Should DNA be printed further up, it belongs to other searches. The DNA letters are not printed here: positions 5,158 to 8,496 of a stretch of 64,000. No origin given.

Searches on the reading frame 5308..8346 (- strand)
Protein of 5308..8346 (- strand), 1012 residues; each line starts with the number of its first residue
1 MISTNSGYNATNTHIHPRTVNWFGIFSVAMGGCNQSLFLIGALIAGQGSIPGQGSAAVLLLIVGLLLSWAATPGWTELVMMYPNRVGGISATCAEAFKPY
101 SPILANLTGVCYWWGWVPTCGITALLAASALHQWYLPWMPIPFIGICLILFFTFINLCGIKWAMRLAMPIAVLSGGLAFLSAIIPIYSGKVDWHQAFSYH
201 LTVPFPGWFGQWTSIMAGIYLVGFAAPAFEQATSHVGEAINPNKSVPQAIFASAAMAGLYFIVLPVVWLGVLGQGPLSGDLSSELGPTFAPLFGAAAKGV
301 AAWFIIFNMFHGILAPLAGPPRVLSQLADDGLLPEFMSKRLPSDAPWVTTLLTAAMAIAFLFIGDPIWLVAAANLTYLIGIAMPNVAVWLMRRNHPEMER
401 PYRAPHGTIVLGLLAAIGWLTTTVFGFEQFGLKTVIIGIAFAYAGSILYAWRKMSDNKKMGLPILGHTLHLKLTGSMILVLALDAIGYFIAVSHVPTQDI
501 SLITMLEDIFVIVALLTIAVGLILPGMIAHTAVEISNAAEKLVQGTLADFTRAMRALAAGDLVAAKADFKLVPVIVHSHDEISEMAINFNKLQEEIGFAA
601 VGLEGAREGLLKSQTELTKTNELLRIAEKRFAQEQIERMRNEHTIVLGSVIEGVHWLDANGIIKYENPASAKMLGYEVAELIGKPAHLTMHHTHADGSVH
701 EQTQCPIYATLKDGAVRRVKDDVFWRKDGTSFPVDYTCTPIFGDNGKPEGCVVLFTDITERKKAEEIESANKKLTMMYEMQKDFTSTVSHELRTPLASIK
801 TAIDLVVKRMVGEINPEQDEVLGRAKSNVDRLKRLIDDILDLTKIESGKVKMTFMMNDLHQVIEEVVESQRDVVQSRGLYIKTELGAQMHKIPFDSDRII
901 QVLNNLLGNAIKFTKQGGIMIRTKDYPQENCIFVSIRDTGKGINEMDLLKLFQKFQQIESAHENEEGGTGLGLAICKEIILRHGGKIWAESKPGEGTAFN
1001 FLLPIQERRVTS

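Call 55: search_protein_families(library=pfam, proteins=[window:5308-8346:-], max_evalue=0.0001)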
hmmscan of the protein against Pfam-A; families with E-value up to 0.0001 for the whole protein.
window:5308-8346:- (1012 aa): 7 families
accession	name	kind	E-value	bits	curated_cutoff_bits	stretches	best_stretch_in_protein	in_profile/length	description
PF13520.12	AA_permease_2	-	7.9e-34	117.7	27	1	21-427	2-405/427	Amino acid permease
PF02518.31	HATPase_c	-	4.1e-29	101.7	26.4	1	895-1006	2-110/111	Histidine kinase-, DNA gyrase B-, and HSP90-like ATPase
PF00512.31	HisKA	-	8.6e-18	64.6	26.9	1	781-848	2-66/66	His Kinase A (phospho-acceptor) domain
PF13426.13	PAS_9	-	1.4e-13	51.5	27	1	657-760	7-103/103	PAS domain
PF00324.27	AA_permease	-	1.7e-11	44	24.6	1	48-394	20-384/470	Amino acid permease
PF08448.16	PAS_4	-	6.6e-10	39.6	23.1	1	650-762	4-109/110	PAS fold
PF00989.32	PAS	-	1.3e-08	35.3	22.6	1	650-758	10-113/113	PAS fold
